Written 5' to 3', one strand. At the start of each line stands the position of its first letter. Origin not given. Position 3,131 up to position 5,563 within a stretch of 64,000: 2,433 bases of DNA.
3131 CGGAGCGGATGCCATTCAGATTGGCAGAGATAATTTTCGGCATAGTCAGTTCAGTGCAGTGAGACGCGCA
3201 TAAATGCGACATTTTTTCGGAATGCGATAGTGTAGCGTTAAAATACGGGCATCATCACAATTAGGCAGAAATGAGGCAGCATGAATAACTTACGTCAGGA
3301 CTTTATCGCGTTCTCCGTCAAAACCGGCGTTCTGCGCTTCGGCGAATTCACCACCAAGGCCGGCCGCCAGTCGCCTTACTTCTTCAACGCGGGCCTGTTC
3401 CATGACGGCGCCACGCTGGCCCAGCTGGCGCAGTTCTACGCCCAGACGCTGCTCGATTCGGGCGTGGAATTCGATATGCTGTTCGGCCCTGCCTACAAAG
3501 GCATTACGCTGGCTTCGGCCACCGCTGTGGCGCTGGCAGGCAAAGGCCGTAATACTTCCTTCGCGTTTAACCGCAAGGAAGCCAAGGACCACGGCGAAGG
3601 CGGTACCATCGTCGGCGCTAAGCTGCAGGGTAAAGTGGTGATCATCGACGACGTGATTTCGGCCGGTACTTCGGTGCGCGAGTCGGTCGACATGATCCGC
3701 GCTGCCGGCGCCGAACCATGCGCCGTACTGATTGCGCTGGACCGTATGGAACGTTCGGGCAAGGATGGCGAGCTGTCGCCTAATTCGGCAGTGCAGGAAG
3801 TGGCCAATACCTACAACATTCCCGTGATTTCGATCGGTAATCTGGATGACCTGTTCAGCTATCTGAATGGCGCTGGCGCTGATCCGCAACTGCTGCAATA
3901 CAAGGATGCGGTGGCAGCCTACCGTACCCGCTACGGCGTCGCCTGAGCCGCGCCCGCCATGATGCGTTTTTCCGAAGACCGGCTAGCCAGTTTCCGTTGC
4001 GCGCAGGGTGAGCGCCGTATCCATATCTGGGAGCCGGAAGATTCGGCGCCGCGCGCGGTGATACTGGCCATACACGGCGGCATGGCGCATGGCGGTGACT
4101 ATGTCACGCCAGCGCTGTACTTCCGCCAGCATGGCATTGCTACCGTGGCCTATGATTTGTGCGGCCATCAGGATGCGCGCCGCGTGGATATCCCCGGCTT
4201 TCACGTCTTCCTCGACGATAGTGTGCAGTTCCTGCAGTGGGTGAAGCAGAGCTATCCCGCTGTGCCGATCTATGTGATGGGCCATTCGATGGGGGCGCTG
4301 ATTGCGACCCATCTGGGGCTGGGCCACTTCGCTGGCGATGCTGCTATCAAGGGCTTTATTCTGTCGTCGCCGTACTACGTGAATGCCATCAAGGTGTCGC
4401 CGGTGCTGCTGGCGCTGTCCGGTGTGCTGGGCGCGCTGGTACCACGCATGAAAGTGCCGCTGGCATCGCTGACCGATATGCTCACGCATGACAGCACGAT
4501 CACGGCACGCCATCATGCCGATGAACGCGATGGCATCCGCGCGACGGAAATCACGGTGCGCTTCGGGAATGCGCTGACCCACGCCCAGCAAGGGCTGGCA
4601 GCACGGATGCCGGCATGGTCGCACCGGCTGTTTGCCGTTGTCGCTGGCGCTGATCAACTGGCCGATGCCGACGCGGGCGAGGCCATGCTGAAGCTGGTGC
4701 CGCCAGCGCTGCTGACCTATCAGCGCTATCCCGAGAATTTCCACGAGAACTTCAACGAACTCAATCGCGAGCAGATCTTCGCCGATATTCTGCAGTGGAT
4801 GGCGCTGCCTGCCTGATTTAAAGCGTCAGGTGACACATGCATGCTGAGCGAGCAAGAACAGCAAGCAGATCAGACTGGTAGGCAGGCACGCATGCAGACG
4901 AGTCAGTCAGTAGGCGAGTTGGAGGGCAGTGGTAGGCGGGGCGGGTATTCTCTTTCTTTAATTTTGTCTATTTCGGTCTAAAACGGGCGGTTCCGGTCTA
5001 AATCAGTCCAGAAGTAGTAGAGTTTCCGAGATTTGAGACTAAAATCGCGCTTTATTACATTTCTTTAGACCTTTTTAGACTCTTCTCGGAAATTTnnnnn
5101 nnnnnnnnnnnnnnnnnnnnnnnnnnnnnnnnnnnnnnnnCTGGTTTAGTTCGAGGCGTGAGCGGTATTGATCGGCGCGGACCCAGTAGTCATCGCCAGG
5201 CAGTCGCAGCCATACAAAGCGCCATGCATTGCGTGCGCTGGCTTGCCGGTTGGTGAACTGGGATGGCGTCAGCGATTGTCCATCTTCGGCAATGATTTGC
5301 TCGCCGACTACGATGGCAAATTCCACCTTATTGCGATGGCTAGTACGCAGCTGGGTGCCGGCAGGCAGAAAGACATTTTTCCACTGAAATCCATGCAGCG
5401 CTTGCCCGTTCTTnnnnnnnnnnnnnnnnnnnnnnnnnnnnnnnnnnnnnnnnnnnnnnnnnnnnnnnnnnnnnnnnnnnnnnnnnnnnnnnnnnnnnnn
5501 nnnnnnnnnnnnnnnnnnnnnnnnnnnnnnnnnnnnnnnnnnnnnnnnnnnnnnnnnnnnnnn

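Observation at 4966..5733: Orphan DNA-binding-like gene bracketed by helically phased TAGAC arrays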

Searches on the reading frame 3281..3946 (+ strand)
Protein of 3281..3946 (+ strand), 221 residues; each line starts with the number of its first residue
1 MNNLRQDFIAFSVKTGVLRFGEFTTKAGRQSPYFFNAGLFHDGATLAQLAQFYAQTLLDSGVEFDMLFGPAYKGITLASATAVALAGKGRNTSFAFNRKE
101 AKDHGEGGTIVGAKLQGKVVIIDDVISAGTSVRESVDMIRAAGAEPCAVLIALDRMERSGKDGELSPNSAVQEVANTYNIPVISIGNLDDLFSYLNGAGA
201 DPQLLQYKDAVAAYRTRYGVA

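Call 40: find_encoding_contigs(protein=window:3281-3946:+, flank=5000, max_places=10)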
Protein window:3281-3946:+ (221 aa): 13 contigs read that carry it; 8 places shown.
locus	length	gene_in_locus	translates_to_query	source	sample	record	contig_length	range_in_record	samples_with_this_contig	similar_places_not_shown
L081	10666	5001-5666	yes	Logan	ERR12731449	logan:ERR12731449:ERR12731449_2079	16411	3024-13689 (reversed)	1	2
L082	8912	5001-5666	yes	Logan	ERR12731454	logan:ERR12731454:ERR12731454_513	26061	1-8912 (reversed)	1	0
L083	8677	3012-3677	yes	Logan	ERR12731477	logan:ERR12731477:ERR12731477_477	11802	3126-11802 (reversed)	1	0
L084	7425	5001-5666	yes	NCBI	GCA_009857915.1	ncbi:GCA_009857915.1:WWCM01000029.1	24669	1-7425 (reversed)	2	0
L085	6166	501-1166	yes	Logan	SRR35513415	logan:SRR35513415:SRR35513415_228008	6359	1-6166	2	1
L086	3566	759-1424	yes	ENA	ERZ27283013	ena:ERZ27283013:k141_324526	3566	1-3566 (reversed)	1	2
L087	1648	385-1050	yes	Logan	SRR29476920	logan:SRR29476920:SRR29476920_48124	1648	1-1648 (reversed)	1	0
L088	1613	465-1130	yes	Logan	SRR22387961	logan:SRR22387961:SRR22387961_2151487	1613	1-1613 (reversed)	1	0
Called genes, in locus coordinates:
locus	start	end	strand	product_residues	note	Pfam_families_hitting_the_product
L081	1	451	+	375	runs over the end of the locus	PF00561:Abhydrolase_1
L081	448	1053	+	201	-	PF13489:Methyltransf_23, PF07021:MetW, PF13649:Methyltransf_25, PF13847:Methyltransf_31, PF08241:Methyltransf_11, PF08242:Methyltransf_12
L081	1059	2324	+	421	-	PF07690:MFS_1, PF13000:Acatn, PF03092:BT1 (weak)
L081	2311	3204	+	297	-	PF01435:Peptidase_M48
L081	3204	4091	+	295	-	PF00849:PseudoU_synth_2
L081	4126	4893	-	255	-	PF03372:Exo_endo_phos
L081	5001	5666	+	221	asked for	PF00156:Pribosyltran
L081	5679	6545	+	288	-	PF00561:Abhydrolase_1, PF12146:Hydrolase_4, PF12697:Abhydrolase_6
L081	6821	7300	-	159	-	-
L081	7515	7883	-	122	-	PF00903:Glyoxalase, PF19581:Glyoxalase_7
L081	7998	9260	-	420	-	PF05569:Peptidase_M56, PF03544:TonB_C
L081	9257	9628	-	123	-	PF03965:Penicillinase_R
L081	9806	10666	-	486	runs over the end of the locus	PF02934:GatB_N, PF02637:GatB_Yqey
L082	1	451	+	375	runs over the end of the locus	PF00561:Abhydrolase_1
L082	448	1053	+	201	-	PF13489:Methyltransf_23, PF07021:MetW, PF13649:Methyltransf_25, PF13847:Methyltransf_31, PF08241:Methyltransf_11, PF08242:Methyltransf_12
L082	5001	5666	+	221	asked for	PF00156:Pribosyltran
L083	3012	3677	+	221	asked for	PF00156:Pribosyltran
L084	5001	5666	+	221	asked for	PF00156:Pribosyltran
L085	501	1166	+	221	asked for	PF00156:Pribosyltran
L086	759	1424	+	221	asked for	PF00156:Pribosyltran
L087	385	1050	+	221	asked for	PF00156:Pribosyltran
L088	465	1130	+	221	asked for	PF00156:Pribosyltran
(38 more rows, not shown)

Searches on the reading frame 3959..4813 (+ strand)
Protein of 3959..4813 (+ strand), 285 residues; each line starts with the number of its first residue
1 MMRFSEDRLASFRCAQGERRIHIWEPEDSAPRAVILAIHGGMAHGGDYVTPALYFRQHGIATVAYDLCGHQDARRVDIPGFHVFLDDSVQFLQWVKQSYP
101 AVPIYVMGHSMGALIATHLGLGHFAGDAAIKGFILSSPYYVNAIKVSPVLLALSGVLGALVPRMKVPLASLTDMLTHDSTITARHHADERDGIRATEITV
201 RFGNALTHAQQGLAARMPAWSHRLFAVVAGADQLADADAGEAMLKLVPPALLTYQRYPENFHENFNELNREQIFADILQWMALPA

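Call 41: find_related_loci(query=window:3959-4813:+, collection=metagenome_contigs, flank=3500)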
Query window:3959-4813:+ (285 aa) in metagenome_contigs; peptide patterns used: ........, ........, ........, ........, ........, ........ (x = any residue, [..] = any of these).
217 stretches matched a pattern; 53 encode a relative of the query (tblastn E <= 1e-3); 53 distinct loci.
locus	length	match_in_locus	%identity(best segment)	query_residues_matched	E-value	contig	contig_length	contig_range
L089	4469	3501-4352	96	1-285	0e+0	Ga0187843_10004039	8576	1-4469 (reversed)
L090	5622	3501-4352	96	1-285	0e+0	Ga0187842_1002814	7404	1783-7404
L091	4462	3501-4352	96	1-285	0e+0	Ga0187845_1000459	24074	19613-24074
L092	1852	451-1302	89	2-285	0e+0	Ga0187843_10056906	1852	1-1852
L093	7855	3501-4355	85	1-284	1e-166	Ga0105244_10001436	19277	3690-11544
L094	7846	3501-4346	88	1-281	5e-162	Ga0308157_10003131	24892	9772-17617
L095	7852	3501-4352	87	1-283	3e-161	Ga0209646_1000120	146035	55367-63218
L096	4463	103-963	87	1-283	3e-159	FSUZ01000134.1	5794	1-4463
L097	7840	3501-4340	86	1-281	3e-154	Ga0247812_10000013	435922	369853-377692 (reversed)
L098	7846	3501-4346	88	1-281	9e-161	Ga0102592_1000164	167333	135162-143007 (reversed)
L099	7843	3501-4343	86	1-282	3e-153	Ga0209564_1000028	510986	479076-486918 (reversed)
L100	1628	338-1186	85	1-284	1e-166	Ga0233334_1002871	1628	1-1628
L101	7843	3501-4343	81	1-282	4e-153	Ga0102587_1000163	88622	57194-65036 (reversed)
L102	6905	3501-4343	86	1-282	6e-153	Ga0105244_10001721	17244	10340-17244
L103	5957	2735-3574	83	1-281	2e-148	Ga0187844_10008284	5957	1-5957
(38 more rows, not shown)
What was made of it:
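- Tried and rejected: It was replaced by an exact-protein look-up of pyrE and a metagenome scan (calls 40, 41).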

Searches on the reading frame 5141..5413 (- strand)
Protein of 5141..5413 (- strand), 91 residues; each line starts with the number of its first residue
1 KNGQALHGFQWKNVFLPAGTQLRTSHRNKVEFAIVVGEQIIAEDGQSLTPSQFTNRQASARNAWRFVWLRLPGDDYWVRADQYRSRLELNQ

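Call 63: predict_structure(alignment_id=A3)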
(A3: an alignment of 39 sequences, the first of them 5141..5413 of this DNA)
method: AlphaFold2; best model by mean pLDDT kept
length: 91 residues; sequences in the alignment: 39
mean_pLDDT: 85.1   pTM: 0.75
mean pLDDT of the five models: 85.1, 84.9, 84.5, 83.5, 83.2
residues with pLDDT >= 90: 41; 70-90: 40; 50-70: 7; < 50: 3
segments of 3 or more residues with pLDDT < 50: 1-3
pLDDT, mean of each block of 10 residues (from residue 1): 65 90 86 93 92 78 85 92 85 57
secondary structure, 60 per line:
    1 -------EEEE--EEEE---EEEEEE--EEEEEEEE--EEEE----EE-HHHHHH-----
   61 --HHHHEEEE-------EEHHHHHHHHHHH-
elements in order: E8-11 E14-17 E21-26 E29-36 E39-42 H50-55 H63-66 E67-70 H80-90

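Call 65: fold_search(model_id=the predicted structure, library=pdb)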
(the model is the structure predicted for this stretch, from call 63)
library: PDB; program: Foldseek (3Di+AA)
matches with E <= 10: 367; with E <= 0.001: 0
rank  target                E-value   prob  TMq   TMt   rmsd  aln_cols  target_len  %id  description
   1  7np7_B1               5.2e-01  0.23  0.34  0.08  17.5       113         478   12  Structure of an intact ESX-5 inner membrane complex, Composite C1 model (released 2021-06-02)
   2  6dlk_A                8.8e-01  0.04  0.19  0.07  13.3       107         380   10  Crystal structure of DNA polymerase III subunit beta from Rickettsia rickettsii (released 2018-10-03)
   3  1e88_MODEL_1_A        1.1e+00  0.23  0.30  0.18   6.9        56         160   14  Solution structure of 6F11F22F2, a compact three-module fragment of the gelatin-binding domain of human fibron (released 2000-10-09)
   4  7nps_B1               1.1e+00  0.10  0.29  0.08  16.9       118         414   12  Structure of the periplasmic assembly from the ESX-5 inner membrane complex, C1 model (released 2021-05-26)
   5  7sa3_B                1.5e+00  0.09  0.32  0.10   9.8       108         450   10  Structure of a monomeric photosystem II core complex from a cyanobacterium acclimated to far-red light (released 2021-12-01)
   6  7pi0_B                1.8e+00  0.11  0.35  0.10   9.4       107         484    7  Unstacked compact Dunaliella PSII (released 2022-08-17)
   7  7x78                  2.2e+00  0.06  0.19  0.11   9.0        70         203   13  L-fuculose 1-phosphate aldolase (released 2022-04-13)
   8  6kac_B                2.4e+00  0.11  0.36  0.10   8.1        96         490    8  Cryo-EM structure of the C2S2-type PSII-LHCII supercomplex from Chlamydomonas reihardtii (released 2019-10-23)
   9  4jfg_F                2.4e+00  0.02  0.11  0.06   8.7        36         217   19  Crystal structure of sfGFP-66-HqAla (released 2013-10-02)
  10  3ure_A                2.7e+00  0.05  0.17  0.09   9.7        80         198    9  Repack mutant (T181I, W199L, Q210I) of alpha-Lytic Protease (released 2012-05-23)
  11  9b9x                  2.8e+00  0.09  0.24  0.11   9.4        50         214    6  Crystal structure of the ligand binding domain of the Halomonas titanicae chemoreceptor Htc10 in complex with hypoxanthi (released 2024-11-20)
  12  3mql                  3.0e+00  0.14  0.29  0.14   5.4        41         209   17  Crystal structure of the fibronectin 6FnI1-2FnII7FnI fragment (released 2010-08-25)
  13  8bd3_B                3.0e+00  0.06  0.31  0.09   9.4       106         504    7  Cryo-EM structure of the Photosystem II - LHCII supercomplex from Chlorella ohadi (released 2023-08-09)
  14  4jfg_D                3.0e+00  0.02  0.11  0.06   8.8        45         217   18  Crystal structure of sfGFP-66-HqAla (released 2013-10-02)
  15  4jfg_B                3.0e+00  0.02  0.11  0.06   9.1        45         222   18  Crystal structure of sfGFP-66-HqAla (released 2013-10-02)
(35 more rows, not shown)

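Call 68: fold_search(model_id=the predicted structure, library=viral)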
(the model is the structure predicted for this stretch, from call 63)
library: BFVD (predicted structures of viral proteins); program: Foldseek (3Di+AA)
matches with E <= 10: 535; with E <= 0.001: 0
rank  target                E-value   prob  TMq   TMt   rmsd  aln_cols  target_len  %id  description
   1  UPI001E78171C         2.7e-01  0.80  0.41  0.49   4.5        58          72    9  (no name look-up for this kind of identifier)
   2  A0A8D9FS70            2.7e-01  0.20  0.24  0.09  11.8        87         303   22  Uncharacterized protein [uncultured marine phage]
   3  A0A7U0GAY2            3.6e-01  0.28  0.33  0.26  12.1        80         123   19  (no name in the UniProt tables at hand)
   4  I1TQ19                4.6e-01  0.28  0.27  0.27   6.3        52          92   21  (no name in the UniProt tables at hand)
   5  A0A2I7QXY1            4.6e-01  0.25  0.27  0.34   9.3        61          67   13  (no name in the UniProt tables at hand)
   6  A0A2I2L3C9            4.9e-01  0.51  0.31  0.09  10.7        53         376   11  SprT-like protein [Orpheovirus IHUMI-LCC2]
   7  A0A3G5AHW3            5.5e-01  0.13  0.24  0.16   9.6        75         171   19  Uncharacterized protein [Solivirus sp.]
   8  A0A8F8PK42            5.8e-01  0.90  0.55  0.43   2.6        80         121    8  Uncharacterized protein [Clandestinovirus]
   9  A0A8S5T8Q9            5.8e-01  0.23  0.30  0.30  10.4        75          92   20  Uncharacterized protein [Podoviridae sp. ctU557]
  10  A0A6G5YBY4            6.5e-01  0.38  0.37  0.41   5.2        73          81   14  (no name in the UniProt tables at hand)
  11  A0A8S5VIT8            6.5e-01  0.18  0.31  0.23   9.8        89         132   10  (no name in the UniProt tables at hand)
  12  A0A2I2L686            6.9e-01  0.25  0.32  0.17   9.1        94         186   14  Uncharacterized protein [Orpheovirus IHUMI-LCC2]
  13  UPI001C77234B         7.3e-01  0.21  0.30  0.37   5.7        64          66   19  (no name look-up for this kind of identifier)
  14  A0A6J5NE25            7.3e-01  0.15  0.30  0.35   5.8        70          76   13  Uncharacterized protein [uncultured Caudovirales phage]
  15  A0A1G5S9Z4            7.7e-01  0.57  0.29  0.14   3.3        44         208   14  (no name in the UniProt tables at hand)
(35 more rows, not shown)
